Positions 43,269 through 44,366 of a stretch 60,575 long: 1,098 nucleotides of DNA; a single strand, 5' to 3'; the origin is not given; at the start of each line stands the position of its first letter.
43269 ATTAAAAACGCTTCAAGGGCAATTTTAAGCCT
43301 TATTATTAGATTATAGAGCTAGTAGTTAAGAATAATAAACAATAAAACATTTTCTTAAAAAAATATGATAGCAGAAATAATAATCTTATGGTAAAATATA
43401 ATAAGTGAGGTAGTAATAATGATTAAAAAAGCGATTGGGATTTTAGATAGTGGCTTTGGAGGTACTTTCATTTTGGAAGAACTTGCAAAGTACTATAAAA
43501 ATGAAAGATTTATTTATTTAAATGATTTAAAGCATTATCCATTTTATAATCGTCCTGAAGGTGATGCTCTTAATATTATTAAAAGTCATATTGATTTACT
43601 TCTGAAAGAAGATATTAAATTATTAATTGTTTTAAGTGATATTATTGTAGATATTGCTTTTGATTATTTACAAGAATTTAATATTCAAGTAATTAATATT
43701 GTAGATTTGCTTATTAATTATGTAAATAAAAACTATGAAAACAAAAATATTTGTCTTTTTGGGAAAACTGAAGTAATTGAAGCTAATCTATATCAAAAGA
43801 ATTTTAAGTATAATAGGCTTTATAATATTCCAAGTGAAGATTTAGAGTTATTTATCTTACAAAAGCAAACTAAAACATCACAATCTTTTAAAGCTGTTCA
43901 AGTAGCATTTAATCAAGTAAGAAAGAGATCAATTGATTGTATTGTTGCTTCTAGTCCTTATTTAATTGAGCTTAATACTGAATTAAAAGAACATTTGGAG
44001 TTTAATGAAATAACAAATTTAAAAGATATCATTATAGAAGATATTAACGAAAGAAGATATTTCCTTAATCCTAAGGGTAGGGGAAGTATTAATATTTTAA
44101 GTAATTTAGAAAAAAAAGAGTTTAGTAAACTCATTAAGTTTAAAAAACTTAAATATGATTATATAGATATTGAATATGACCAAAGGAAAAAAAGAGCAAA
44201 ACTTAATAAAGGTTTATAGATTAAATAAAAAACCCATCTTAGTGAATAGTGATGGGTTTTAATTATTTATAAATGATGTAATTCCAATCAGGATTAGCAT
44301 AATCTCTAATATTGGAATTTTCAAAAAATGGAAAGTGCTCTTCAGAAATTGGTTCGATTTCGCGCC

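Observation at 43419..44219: Catalytically dead glutamate racemase paralog next to the glutamate cluster: candidate sensor or regulator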

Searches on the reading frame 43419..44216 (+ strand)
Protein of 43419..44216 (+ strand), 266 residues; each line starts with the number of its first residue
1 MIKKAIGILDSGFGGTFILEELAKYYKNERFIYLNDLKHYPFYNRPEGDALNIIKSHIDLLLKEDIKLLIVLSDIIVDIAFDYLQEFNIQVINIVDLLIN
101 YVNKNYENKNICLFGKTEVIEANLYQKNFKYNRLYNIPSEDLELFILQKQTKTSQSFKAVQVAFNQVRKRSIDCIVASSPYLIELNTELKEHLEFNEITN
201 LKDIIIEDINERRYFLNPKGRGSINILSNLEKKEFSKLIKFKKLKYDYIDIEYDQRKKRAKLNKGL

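Call 4: search_protein_families(library=pfam, proteins=[window:43419-44216:+], max_evalue=1)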
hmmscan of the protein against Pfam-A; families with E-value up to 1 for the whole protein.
window:43419-44216:+ (266 aa): 0 families

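Call 5: search_protein_families(library=ncbifam, proteins=[window:43419-44216:+], max_evalue=1)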
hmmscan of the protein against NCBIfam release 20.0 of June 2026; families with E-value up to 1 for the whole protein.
window:43419-44216:+ (266 aa): 5 families
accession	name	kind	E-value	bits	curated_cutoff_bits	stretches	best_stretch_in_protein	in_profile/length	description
TIGR00067.1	glut_race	equivalog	1e-16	61.1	146.65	1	6-194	1-195/251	glutamate racemase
NF002035.0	PRK00865.1-3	equivalog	1.2e-16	61.1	328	1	2-177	2-182/267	glutamate racemase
NF052483.1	racemase_CuyB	equivalog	0.0033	17.4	190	1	86-170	92-184/225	cysteate racemase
NF002542.0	PRK02101.1-3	equivalog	0.0055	16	278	1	179-259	125-199/258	peroxide stress protein YaaA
NF002034.1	PRK00865.1-1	equivalog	0.0082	15.4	408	1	8-97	3-94/260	glutamate racemase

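Call 8: find_homologous_proteins(query=window:43419-44216:+, max_evalue=0.001)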
Query window:43419-44216:+ (266 aa): 31 proteins with E <= 0.001 among 1076 candidates.
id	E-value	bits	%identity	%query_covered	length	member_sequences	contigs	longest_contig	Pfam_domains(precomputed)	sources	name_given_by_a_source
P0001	7.0e-165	565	100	100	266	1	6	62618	-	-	-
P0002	2.5e-77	278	54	99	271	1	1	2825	-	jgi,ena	-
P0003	1.3e-76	275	53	98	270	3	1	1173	-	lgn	-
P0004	7.7e-76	273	51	95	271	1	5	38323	-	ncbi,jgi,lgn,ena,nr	ncbi:MAG: hypothetical protein M0Q88_05325 [Bacilli bacterium]|nr:hypothetical protein [Bacilli bact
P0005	6.2e-75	270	53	95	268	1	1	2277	-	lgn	-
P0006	3.2e-74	268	51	96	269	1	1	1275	-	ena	-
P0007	8.1e-74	266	53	98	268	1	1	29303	-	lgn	-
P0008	1.8e-73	265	52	98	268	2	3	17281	-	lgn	-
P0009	1.5e-72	262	50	98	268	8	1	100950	-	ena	-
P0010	6.6e-72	260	50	98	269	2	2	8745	-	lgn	-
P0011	9.8e-72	259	54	93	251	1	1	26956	-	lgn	-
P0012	7.5e-70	253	53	94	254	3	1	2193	-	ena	-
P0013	1.3e-66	243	49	98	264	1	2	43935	-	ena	-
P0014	2.7e-63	232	46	91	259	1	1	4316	-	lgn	-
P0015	4.3e-61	225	47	92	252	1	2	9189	-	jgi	-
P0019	2.1e-55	206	44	92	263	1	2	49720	-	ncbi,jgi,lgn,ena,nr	ncbi:MAG TPA: hypothetical protein DD618_02505 [Acholeplasmatales bacterium]|nr:hypothetical protein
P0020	2.1e-55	206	43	97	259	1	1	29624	-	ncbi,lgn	ncbi:MAG: hypothetical protein AB7T03_01200 [Bacilli bacterium]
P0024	3.6e-52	195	43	99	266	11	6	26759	-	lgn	-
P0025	1.4e-46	177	41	93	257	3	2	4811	-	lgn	-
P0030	1.1e-34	138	38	87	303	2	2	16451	-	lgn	-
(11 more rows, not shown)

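Call 11: find_encoding_contigs(protein=P0009, flank=10000, max_places=2)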
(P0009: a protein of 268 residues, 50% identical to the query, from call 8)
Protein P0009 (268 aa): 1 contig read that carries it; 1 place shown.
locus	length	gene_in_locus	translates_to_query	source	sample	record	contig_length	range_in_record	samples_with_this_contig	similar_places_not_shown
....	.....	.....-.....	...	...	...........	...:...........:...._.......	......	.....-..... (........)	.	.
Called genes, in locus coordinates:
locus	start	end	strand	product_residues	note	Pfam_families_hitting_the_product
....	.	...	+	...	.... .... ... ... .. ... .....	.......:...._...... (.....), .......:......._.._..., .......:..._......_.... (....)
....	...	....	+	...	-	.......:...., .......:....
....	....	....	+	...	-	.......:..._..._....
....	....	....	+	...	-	-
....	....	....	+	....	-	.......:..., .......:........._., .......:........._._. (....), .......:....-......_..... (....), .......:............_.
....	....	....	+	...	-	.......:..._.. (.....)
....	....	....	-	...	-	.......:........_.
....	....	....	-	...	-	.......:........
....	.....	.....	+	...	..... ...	-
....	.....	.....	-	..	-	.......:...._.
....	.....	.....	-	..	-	-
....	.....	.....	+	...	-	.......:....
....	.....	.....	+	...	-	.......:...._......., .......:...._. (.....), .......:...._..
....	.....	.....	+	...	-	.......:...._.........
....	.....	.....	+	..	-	-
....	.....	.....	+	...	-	-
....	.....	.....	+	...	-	-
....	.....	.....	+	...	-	-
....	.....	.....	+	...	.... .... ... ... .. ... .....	-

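Call 12: find_encoding_contigs(protein=P0019, flank=10000, max_places=2)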
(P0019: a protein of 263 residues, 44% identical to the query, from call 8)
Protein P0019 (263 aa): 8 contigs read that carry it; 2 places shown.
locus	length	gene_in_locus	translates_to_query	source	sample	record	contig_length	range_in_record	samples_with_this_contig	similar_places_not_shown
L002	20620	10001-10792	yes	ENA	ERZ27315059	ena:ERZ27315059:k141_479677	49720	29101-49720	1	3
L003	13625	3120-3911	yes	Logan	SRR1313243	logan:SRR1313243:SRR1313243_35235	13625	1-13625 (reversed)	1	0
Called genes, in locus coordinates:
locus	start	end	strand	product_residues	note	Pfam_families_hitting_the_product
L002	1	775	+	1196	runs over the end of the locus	PF21461:HL_N-beta (faint), PF26182:Ig_NUP210_5th (faint), PF02368:Big_2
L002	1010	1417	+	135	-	PF00571:CBS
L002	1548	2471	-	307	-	PF04055:Radical_SAM, PF16199:Radical_SAM_C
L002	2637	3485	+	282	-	PF02645:DegV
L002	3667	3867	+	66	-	-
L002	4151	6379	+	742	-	-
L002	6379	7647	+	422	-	PF03802:CitX, PF01874:CitG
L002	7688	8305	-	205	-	-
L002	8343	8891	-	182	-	PF05683:Fumerase_C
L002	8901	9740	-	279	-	PF05681:Fumerase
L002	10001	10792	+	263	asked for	-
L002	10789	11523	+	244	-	PF02146:SIR2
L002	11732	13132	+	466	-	PF01554:MatE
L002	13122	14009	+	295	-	PF13534:Fer4_17 (faint), PF13187:Fer4_9 (faint), PF00037:Fer4 (faint), PF12800:Fer4_4 (faint), PF13237:Fer4_10 (faint), PF12838:Fer4_7 (faint), PF13484:Fer4_16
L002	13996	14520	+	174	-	PF00588:SpoU_methylase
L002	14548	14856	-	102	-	PF00085:Thioredoxin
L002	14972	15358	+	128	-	-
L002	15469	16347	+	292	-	PF00303:Thymidylat_synt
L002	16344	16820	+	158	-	PF00186:DHFR_1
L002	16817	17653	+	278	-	PF01553:Acyltransferase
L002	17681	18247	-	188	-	PF00300:His_Phos_1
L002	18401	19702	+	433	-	PF02885:Glycos_trans_3N, PF00591:Glycos_transf_3, PF07831:PYNP_C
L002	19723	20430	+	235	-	PF02308:MgtC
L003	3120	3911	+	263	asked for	-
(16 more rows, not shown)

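Call 13: find_encoding_contigs(protein=P0013, flank=10000, max_places=2)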
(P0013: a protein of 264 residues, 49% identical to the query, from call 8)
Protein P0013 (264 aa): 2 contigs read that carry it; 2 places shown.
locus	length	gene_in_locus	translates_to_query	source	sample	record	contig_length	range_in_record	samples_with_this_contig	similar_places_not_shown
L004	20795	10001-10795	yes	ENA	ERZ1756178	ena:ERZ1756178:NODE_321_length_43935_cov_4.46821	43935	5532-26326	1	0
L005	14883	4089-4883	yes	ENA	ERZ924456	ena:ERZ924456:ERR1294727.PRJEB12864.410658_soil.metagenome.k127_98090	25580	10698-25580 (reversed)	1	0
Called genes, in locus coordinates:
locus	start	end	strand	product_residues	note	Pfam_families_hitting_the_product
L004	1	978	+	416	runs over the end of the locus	PF05034:MAAL_N, PF07476:MAAL_C, PF13378:MR_MLE_C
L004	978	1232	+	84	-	PF06857:ACP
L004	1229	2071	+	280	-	PF03328:HpcH_HpaI, PF15617:C-C_Bond_Lyase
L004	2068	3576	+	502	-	PF04223:CitF, PF13336:AcetylCoA_hyd_C (faint)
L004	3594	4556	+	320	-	PF08218:Citrate_ly_lig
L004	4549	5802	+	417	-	PF03802:CitX, PF01874:CitG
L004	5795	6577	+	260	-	PF01177:Asp_Glu_race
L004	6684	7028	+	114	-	PF03551:PadR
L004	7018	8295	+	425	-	-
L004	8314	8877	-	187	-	PF05683:Fumerase_C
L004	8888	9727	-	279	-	PF05681:Fumerase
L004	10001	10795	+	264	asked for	-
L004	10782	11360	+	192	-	-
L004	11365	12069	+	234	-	PF02146:SIR2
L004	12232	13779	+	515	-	PF16173:DUF4874, PF16116:DUF4832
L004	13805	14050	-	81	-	PF07875:Coat_F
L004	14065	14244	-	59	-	-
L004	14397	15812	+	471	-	PF01554:MatE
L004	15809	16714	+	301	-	PF08331:QueG_DUF1730, PF00037:Fer4 (faint), PF12838:Fer4_7 (weak), PF13484:Fer4_16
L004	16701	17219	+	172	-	PF00588:SpoU_methylase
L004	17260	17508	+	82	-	-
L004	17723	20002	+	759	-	PF09479:Flg_new, PF25390:WD40_RLD, PF00415:RCC1, PF13540:RCC1_2, PF00415:RCC1, PF00415:RCC1, PF25384:Alsin_RLD, PF00415:RCC1, +5 more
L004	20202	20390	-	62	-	-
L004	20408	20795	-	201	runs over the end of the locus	-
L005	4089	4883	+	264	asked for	-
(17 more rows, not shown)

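Call 14: find_encoding_contigs(protein=P0024, flank=10000, max_places=2)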
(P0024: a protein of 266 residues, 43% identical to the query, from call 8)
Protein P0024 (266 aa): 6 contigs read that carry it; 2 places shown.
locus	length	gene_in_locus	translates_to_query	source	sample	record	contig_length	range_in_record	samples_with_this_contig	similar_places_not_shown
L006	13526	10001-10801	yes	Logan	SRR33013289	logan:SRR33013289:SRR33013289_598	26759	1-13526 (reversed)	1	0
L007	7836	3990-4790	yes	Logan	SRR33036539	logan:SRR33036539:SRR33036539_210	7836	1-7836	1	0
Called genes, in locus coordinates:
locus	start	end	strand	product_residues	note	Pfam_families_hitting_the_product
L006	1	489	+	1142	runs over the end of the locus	-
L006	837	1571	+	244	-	-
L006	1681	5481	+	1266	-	PF08378:NERD, PF00270:DEAD, PF04851:ResIII, PF00271:Helicase_C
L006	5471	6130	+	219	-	-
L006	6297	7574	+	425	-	PF03802:CitX, PF01874:CitG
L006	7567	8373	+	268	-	PF01177:Asp_Glu_race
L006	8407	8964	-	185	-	PF05683:Fumerase_C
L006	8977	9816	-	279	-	PF05681:Fumerase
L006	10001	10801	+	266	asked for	-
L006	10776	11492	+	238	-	PF02146:SIR2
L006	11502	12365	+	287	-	PF08331:QueG_DUF1730 (weak), PF00037:Fer4 (weak), PF13237:Fer4_10 (faint), PF12838:Fer4_7 (weak), PF13484:Fer4_16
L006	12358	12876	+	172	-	PF00588:SpoU_methylase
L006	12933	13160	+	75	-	-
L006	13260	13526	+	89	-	?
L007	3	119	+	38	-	?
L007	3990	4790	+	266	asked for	-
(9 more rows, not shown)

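Call 15: find_encoding_contigs(protein=P0030, flank=10000, max_places=2)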
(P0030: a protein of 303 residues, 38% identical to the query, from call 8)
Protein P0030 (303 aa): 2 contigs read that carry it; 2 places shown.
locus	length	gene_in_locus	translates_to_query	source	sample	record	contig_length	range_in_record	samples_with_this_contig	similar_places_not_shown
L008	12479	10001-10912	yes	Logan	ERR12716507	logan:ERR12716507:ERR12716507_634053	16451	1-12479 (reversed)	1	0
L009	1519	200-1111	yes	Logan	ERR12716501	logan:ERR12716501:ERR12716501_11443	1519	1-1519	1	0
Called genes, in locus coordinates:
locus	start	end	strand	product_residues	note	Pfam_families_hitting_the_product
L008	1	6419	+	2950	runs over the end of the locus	-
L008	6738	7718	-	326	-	PF01656:CbiA, PF09140:MipZ (weak), PF10609:ParA, PF13614:AAA_31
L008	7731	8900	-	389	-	PF05636:HIGH_NTase1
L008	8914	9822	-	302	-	PF04227:Indigoidine_A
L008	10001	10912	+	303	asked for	-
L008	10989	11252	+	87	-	-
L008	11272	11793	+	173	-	PF00588:SpoU_methylase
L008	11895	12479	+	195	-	?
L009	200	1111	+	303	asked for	-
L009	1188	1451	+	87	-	-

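Call 16: find_encoding_contigs(protein=P0020, flank=10000, max_places=2)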
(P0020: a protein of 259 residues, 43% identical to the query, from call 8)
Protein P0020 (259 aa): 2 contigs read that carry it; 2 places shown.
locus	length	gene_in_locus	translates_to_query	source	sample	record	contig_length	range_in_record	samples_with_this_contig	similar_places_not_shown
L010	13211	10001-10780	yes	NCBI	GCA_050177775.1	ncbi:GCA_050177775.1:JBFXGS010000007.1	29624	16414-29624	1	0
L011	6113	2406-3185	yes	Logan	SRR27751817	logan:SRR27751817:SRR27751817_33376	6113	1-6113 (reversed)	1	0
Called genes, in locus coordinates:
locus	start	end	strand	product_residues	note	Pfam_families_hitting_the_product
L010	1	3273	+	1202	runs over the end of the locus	PF26182:Ig_NUP210_5th (faint), PF02368:Big_2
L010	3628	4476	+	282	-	PF02645:DegV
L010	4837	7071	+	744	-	-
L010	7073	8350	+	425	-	PF03802:CitX, PF01874:CitG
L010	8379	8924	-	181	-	PF05683:Fumerase_C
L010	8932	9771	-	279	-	PF05681:Fumerase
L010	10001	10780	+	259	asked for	-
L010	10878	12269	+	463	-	PF01554:MatE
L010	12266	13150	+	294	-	PF08331:QueG_DUF1730 (weak), PF13187:Fer4_9 (faint), PF00037:Fer4 (weak), PF12837:Fer4_6 (weak), PF12838:Fer4_7 (weak), PF13484:Fer4_16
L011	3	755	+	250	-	?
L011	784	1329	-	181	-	PF05683:Fumerase_C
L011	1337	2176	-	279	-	PF05681:Fumerase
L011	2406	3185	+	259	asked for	-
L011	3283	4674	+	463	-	PF01554:MatE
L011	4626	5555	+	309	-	PF08331:QueG_DUF1730 (weak), PF13187:Fer4_9 (faint), PF00037:Fer4 (weak), PF12837:Fer4_6 (weak), PF12838:Fer4_7 (weak), PF13484:Fer4_16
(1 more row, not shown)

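Call 17: find_encoding_contigs(protein=P0025, flank=10000, max_places=2)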
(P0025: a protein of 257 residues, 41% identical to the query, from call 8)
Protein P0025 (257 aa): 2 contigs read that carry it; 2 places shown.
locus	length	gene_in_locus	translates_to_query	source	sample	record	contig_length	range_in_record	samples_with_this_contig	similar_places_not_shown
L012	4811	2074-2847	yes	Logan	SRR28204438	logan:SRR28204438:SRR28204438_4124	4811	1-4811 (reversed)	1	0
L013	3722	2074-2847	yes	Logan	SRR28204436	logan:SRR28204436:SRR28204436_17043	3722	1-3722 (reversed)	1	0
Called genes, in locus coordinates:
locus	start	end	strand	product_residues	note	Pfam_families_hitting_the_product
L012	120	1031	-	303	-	PF04227:Indigoidine_A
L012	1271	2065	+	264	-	PF01177:Asp_Glu_race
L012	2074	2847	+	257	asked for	-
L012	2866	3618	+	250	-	PF02146:SIR2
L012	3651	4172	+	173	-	PF00588:SpoU_methylase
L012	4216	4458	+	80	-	-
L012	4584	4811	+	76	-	?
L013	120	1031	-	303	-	PF04227:Indigoidine_A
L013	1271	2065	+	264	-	PF01177:Asp_Glu_race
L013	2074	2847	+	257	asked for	-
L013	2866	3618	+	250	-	PF02146:SIR2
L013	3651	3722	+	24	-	?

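Call 22: search_solved_structures(query=A2, max_evalue=0.01, show_alignments=2)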
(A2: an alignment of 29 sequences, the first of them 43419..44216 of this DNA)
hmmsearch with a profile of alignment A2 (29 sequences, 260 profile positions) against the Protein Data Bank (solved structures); distinct sequences matched with E-value up to 0.01: 23.
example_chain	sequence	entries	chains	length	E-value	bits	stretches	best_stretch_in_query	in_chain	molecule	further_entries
2dwu_A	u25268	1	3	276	3.7e-17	65.9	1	3-193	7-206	Glutamate racemase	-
3out_A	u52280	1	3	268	1.2e-16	64.1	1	3-125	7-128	Glutamate racemase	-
1b73_A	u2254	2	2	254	1.6e-15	60.5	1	5-211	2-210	GLUTAMATE RACEMASE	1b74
2gzm_A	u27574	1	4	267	4.9e-15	58.9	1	3-176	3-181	Glutamate racemase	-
2vvt_A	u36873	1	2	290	5.5e-15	58.7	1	3-176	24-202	GLUTAMATE RACEMASE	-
2jfo_A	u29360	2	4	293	5.7e-15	58.7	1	3-176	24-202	GLUTAMATE RACEMASE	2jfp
2ohg_A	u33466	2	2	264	8.9e-15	58.1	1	2-96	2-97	Glutamate racemase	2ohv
2oho_A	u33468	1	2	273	9.1e-15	58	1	2-96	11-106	Glutamate Racemase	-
2jfu_A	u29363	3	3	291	1.2e-14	57.6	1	3-180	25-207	GLUTAMATE RACEMASE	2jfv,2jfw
2jfq_A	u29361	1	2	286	1.6e-14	57.3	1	2-130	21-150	GLUTAMATE RACEMASE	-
8tba_A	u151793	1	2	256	2.1e-14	56.8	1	4-134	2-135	Glutamate racemase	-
8udi_A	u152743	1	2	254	2.8e-14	56.4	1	5-134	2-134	Glutamate racemase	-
2jfx_A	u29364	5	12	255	2.8e-14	56.4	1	5-134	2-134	GLUTAMATE RACEMASE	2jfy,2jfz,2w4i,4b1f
1zuw_A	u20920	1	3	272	3.6e-14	56.1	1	1-126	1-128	glutamate racemase 1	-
3hfr_A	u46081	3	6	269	4.4e-14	55.8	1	2-193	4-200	Glutamate racemase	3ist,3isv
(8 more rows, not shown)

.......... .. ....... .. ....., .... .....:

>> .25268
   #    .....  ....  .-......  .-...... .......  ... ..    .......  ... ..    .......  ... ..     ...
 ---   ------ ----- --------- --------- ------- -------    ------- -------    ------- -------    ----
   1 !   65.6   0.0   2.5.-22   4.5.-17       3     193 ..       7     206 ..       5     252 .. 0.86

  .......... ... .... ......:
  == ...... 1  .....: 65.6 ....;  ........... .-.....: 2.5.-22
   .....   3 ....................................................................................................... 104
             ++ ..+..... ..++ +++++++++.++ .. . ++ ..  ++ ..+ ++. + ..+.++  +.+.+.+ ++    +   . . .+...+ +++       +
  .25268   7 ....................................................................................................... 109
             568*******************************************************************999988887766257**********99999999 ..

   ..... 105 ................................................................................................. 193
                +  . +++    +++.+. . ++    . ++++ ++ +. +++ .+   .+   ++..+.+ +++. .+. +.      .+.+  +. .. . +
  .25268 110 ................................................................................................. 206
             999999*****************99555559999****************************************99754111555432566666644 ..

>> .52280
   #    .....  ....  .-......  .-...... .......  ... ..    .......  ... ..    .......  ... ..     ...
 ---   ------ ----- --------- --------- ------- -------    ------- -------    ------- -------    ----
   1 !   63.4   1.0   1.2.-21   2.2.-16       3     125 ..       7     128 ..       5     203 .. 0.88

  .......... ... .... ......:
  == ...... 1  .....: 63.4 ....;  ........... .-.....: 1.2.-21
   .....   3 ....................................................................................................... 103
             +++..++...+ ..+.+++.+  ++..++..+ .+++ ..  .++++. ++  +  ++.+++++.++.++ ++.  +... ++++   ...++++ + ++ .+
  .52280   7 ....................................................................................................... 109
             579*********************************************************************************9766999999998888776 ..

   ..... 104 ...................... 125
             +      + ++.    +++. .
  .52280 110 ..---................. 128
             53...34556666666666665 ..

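Call 29: predict_structure(alignment_id=A2)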
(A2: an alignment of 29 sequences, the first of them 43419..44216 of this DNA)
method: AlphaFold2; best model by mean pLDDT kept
length: 266 residues; sequences in the alignment: 29
mean_pLDDT: 91.1   pTM: 0.88
mean pLDDT of the five models: 91.1, 90.7, 90.6, 89.9, 89.6
residues with pLDDT >= 90: 189; 70-90: 74; 50-70: 3; < 50: 0
segments of 3 or more residues with pLDDT < 50: none
pLDDT, mean of each block of 10 residues (from residue 1): 88 87 94 90 87 95 95 94 91 95 92 93 87 89 90 96 91 93 94 94 95 89 94 87 87 87 76
secondary structure, 60 per line:
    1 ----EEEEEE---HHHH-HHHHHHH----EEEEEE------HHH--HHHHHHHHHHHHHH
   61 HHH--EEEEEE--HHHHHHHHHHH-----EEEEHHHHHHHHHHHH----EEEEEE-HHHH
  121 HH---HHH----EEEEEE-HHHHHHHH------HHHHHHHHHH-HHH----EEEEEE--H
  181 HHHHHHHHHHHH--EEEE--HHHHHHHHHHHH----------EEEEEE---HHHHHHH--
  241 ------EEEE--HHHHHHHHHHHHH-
elements in order: E5-10 H14-17 H19-25 E30-35 H47-63 E66-71 H74-84 E90-93 H94-105 E110-115 H117-122 E133-138 H140-147 H154-163 E172-177 H180-192 E195-198 H201-212 E223-228 H232-238 E247-250 H253-265

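Call 32: fold_search(model_id=the predicted structure, library=pdb)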
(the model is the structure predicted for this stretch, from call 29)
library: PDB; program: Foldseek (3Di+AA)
matches with E <= 10: 1342; with E <= 0.001: 83
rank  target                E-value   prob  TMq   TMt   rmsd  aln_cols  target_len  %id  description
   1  2gzm_A                4.9e-16  1.00  0.83  0.83   2.9       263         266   15  Crystal Structure of the Glutamate Racemase from Bacillus anthracis (released 2007-05-29)
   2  3ist_A                4.9e-16  1.00  0.77  0.77   3.4       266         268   16  Crystal structure of glutamate racemase from Listeria monocytogenes in complex with succinic acid (released 2009-09-22)
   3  3isv_A                5.9e-16  1.00  0.79  0.80   3.1       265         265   16  Crystal structure of glutamate racemase from Listeria monocytogenes in complex with acetate ion (released 2009-09-22)
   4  5w16_A                5.9e-16  1.00  0.78  0.81   3.1       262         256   16  Crystal structure of glutamate racemase from Thermus thermophilus in complex with D-glutamate (released 2018-06-06)
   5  2gzm_B                7.1e-16  1.00  0.78  0.79   3.3       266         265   15  Crystal Structure of the Glutamate Racemase from Bacillus anthracis (released 2007-05-29)
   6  3hfr_A                1.2e-15  1.00  0.78  0.78   3.2       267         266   16  Crystal structure of glutamate racemase from Listeria monocytogenes (released 2009-06-09)
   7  2jfv                  1.3e-15  1.00  0.80  0.79   3.1       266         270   16  Crystal structure of Enterococcus faecium glutamate racemase in complex with citrate (released 2007-07-03)
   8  1zuw_C                1.7e-15  1.00  0.77  0.78   3.7       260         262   22  Crystal structure of B.subtilis glutamate racemase (RacE) with D-Glu (released 2005-12-06)
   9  2jfq_A                2.1e-15  1.00  0.76  0.76   3.8       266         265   16  Crystal structure of Staphylococcus aureus glutamate racemase in complex with D- Glutamate (released 2007-07-03)
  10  1zuw_A                2.4e-15  1.00  0.78  0.79   3.5       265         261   21  Crystal structure of B.subtilis glutamate racemase (RacE) with D-Glu (released 2005-12-06)
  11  2vvt_B                2.6e-15  1.00  0.78  0.78   3.5       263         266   20  Glutamate Racemase (MurI) from E. faecalis in complex with a 9-Benzyl Purine inhibitor (released 2008-06-24)
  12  1zuw_B                3.5e-15  1.00  0.75  0.78   3.6       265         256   20  Crystal structure of B.subtilis glutamate racemase (RacE) with D-Glu (released 2005-12-06)
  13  2dwu_B                4.2e-15  1.00  0.76  0.76   3.6       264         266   19  Crystal Structure of Glutamate Racemase Isoform RacE1 from Bacillus anthracis (released 2007-06-19)
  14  2dwu_A                4.5e-15  1.00  0.77  0.77   3.6       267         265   19  Crystal Structure of Glutamate Racemase Isoform RacE1 from Bacillus anthracis (released 2007-06-19)
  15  2jfu                  5.4e-15  1.00  0.82  0.80   2.9       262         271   16  Crystal structure of Enterococcus faecium glutamate racemase in complex with phosphate (released 2007-07-03)
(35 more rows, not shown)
